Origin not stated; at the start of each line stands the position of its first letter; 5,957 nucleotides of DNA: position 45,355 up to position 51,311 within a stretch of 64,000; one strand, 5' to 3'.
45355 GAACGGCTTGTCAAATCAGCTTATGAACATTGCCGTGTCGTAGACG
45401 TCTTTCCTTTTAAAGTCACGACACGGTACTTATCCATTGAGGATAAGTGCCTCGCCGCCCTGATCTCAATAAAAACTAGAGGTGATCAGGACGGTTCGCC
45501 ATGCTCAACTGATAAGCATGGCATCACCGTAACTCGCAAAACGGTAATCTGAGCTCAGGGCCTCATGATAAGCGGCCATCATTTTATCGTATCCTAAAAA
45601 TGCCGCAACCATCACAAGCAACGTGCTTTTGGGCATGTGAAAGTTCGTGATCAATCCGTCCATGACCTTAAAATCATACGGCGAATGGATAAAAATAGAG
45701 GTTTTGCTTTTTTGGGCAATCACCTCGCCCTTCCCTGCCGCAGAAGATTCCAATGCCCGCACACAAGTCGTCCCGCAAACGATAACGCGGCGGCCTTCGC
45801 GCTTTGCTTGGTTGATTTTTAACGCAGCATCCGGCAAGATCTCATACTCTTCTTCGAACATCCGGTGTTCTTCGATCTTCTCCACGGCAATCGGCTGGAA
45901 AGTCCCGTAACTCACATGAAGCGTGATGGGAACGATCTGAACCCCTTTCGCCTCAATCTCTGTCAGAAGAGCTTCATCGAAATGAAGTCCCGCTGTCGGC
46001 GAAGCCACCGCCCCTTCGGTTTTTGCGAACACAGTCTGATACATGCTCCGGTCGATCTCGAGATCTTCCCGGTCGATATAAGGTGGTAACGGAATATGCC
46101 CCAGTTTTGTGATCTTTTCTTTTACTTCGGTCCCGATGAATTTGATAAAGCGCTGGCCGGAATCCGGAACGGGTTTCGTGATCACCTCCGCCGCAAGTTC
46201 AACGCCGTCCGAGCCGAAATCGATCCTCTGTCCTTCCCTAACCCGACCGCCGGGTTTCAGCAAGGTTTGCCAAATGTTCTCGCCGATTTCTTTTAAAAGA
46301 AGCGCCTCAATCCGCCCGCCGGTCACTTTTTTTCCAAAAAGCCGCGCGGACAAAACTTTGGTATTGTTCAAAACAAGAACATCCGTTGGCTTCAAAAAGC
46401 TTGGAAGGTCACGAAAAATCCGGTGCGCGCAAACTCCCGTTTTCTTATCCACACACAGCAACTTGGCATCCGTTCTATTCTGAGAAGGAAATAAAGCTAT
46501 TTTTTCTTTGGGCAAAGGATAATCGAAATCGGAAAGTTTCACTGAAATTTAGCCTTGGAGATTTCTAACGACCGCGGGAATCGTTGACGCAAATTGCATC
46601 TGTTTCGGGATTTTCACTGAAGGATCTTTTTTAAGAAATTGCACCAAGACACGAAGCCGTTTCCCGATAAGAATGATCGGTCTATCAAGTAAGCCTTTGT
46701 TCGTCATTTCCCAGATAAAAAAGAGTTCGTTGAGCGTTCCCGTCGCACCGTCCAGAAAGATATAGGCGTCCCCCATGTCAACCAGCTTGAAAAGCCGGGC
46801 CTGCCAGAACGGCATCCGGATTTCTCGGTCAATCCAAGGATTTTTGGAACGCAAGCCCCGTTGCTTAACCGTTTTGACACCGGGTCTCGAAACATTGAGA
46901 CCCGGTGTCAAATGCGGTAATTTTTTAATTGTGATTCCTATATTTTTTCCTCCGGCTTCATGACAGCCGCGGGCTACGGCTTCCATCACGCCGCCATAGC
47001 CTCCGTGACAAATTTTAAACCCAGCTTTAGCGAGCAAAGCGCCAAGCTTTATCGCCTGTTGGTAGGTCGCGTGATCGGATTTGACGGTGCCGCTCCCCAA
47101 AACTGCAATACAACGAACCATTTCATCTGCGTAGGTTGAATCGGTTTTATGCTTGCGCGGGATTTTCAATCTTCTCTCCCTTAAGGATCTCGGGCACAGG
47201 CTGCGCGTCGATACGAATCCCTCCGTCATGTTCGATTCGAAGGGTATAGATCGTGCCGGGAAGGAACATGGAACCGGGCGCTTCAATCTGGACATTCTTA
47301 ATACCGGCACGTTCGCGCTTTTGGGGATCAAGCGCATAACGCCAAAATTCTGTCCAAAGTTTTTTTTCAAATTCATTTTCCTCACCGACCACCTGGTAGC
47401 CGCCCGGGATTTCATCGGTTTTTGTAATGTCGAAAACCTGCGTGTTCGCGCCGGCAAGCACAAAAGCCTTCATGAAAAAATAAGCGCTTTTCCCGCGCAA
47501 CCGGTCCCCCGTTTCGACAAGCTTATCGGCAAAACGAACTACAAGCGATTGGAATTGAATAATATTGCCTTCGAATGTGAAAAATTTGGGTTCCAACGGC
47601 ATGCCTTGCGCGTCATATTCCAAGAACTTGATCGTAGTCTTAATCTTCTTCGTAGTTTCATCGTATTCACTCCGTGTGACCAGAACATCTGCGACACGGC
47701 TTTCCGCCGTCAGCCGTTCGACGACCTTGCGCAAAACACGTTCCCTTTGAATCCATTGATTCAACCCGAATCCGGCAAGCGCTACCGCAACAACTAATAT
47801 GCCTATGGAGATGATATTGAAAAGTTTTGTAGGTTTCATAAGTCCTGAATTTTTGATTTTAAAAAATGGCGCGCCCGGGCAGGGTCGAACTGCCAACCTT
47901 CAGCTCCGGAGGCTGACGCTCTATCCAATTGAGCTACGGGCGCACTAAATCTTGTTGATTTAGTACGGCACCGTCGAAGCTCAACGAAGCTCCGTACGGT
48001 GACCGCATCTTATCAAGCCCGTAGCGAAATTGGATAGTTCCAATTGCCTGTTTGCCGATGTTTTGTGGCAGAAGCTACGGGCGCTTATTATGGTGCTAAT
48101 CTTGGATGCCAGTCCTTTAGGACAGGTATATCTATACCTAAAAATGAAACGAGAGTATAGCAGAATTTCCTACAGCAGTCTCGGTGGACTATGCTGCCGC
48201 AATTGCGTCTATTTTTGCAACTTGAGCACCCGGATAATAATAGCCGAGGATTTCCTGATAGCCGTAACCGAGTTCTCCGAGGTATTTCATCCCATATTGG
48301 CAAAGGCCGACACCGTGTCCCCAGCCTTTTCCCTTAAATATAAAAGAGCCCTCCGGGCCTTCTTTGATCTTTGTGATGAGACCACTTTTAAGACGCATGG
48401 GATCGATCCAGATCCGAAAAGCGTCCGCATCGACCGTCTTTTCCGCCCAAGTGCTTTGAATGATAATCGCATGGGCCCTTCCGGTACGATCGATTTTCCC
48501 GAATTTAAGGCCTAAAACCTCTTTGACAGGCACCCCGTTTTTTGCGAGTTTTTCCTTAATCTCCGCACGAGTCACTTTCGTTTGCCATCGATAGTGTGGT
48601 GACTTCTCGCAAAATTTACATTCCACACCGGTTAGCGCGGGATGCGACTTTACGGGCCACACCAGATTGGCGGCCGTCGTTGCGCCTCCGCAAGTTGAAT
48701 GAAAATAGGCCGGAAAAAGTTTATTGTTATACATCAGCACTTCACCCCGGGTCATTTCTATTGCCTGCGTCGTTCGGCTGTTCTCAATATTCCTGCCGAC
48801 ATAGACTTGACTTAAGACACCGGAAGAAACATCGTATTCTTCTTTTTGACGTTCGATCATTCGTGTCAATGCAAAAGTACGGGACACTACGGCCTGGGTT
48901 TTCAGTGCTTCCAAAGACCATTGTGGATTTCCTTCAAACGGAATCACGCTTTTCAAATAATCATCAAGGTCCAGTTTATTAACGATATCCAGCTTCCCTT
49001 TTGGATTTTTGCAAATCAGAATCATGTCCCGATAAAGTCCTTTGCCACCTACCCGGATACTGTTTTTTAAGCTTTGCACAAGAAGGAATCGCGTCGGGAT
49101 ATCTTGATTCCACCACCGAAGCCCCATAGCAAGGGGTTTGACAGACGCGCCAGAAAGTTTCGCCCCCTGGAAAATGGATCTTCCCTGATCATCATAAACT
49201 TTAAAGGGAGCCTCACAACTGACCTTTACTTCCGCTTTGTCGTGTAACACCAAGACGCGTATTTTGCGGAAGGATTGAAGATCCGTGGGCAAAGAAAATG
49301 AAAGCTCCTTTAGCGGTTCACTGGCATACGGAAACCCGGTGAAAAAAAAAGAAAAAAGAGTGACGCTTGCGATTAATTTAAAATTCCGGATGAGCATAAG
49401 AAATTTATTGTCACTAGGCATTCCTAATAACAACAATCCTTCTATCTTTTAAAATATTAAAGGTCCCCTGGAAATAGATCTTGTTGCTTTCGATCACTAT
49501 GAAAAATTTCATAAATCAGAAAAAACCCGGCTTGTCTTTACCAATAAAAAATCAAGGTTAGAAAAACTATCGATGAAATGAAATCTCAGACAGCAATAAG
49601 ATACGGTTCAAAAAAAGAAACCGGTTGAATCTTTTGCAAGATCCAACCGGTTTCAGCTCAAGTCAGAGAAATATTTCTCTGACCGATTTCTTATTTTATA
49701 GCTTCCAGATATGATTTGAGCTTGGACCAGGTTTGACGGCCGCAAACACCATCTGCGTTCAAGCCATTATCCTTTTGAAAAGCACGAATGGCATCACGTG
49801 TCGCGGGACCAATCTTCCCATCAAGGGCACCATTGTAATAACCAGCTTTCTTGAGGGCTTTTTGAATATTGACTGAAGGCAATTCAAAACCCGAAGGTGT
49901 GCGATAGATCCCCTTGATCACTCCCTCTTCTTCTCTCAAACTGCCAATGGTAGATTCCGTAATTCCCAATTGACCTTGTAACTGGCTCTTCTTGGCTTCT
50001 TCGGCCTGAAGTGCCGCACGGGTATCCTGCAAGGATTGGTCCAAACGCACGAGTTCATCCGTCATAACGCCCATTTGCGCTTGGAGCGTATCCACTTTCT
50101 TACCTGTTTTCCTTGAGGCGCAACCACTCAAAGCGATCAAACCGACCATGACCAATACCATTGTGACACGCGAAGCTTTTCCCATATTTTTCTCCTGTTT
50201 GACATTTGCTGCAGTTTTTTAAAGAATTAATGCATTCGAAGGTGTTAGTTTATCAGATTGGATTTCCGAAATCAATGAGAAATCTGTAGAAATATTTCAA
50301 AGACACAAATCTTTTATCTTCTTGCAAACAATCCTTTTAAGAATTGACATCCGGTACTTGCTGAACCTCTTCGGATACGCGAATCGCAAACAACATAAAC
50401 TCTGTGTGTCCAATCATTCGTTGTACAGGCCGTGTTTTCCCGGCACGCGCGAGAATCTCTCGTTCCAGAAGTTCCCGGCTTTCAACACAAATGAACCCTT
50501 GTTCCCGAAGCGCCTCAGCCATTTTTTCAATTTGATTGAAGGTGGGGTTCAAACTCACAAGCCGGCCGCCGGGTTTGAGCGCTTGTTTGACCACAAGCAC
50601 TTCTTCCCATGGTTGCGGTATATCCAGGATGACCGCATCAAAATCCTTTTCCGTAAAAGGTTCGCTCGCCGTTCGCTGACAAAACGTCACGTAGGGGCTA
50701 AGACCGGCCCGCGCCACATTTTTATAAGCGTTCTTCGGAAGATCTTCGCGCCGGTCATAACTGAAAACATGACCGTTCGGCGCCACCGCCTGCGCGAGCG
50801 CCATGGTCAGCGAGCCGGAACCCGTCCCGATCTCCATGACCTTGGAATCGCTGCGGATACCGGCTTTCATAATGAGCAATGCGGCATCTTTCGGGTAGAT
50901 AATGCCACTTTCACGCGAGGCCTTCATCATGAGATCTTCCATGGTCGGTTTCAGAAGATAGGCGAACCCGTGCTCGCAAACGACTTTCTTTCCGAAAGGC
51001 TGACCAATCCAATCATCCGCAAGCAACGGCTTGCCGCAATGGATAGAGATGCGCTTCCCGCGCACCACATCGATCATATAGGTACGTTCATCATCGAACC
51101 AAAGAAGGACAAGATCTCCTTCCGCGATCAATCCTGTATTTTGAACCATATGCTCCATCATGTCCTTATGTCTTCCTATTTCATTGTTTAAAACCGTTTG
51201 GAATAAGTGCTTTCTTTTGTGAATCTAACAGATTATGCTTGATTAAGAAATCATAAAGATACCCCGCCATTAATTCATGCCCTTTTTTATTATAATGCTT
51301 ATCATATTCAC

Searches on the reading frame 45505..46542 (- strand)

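Call 29: search_protein_families(library=pfam, proteins=[window:45505-46542:-], max_evalue=0.00001)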
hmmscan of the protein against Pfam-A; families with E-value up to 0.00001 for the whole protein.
window:45505-46542:- (345 aa): 1 family
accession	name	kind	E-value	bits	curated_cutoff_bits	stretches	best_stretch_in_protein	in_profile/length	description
PF02547.20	Queuosine_synth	-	1.1e-124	416.2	25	1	3-344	1-322/322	Queuosine biosynthesis protein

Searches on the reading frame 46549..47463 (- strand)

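Call 89: search_protein_families(library=pfam, proteins=[window:46549-47463:-], max_evalue=0.000001)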
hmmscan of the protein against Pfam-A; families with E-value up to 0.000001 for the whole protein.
window:46549-47463:- (304 aa): 2 families
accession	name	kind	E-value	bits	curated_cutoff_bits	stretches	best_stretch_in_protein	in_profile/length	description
PF18306.6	LDcluster4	-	9.1e-17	61.5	26.3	1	118-280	3-137/151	SLOG cluster4 family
PF03641.19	Lysine_decarbox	-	4.3e-13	50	27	1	160-278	1-102/131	Possible lysine decarboxylase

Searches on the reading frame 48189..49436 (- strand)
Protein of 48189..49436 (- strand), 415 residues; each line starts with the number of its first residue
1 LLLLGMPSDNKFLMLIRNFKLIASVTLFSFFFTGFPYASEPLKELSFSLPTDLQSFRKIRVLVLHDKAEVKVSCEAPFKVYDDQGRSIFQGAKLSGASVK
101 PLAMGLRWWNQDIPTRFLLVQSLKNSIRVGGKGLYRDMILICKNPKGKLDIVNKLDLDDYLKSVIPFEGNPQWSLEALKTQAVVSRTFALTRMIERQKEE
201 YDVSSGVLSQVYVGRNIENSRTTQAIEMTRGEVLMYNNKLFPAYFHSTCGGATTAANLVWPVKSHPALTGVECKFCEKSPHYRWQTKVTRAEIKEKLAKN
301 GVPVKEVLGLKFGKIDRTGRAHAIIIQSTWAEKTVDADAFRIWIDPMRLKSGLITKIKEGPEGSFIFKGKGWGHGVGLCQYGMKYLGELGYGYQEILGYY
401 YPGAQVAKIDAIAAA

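Call 29: search_protein_families(library=pfam, proteins=[window:48189-49436:-], max_evalue=0.00001)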
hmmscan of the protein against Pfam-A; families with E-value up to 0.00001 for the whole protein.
window:48189-49436:- (415 aa): 1 family
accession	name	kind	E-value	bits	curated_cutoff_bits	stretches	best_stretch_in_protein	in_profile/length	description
PF08486.15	SpoIID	-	1.3e-22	80.7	23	1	147-236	3-97/97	Stage II sporulation protein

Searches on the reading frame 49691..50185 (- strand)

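Call 89: search_protein_families(library=pfam, proteins=[window:49691-50185:-], max_evalue=0.000001)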
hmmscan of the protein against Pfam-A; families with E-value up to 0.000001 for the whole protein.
window:49691-50185:- (164 aa): 1 family
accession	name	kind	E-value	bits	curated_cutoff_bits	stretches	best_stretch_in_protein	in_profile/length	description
PF01471.23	PG_binding_1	-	1.7e-20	73.4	23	1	106-156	7-57/57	Putative peptidoglycan binding domain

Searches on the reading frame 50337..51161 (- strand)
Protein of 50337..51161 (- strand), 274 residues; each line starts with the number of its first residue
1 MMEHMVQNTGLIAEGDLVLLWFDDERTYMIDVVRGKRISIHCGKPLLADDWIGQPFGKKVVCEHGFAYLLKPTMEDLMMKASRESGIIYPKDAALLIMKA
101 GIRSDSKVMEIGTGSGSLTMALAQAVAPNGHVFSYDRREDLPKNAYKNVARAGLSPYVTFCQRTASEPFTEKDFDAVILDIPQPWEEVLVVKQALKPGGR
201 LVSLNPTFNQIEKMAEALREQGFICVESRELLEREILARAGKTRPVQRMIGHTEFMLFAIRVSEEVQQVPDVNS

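Call 89: search_protein_families(library=pfam, proteins=[window:50337-51161:-], max_evalue=0.000001)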
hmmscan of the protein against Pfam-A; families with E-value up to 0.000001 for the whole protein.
window:50337-51161:- (274 aa): 5 families
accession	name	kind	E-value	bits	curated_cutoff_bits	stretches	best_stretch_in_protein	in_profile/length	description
PF08704.16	GCD14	-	3.9e-36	125.4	26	1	65-239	1-180/247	tRNA methyltransferase complex GCD14 subunit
PF13847.12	Methyltransf_31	-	1.1e-13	51.5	27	1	103-216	2-124/145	Methyltransferase domain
PF01135.25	PCMT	-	2e-09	38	20.3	1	76-203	45-171/210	Protein-L-isoaspartate(D-aspartate) O-methyltransferase (PCMT)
PF13649.12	Methyltransf_25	-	1.2e-08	36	27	1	108-199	1-97/97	Methyltransferase domain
PF13578.12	Methyltransf_24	-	7.2e-07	30.5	26.3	0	110-199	2-98/105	Methyltransferase domain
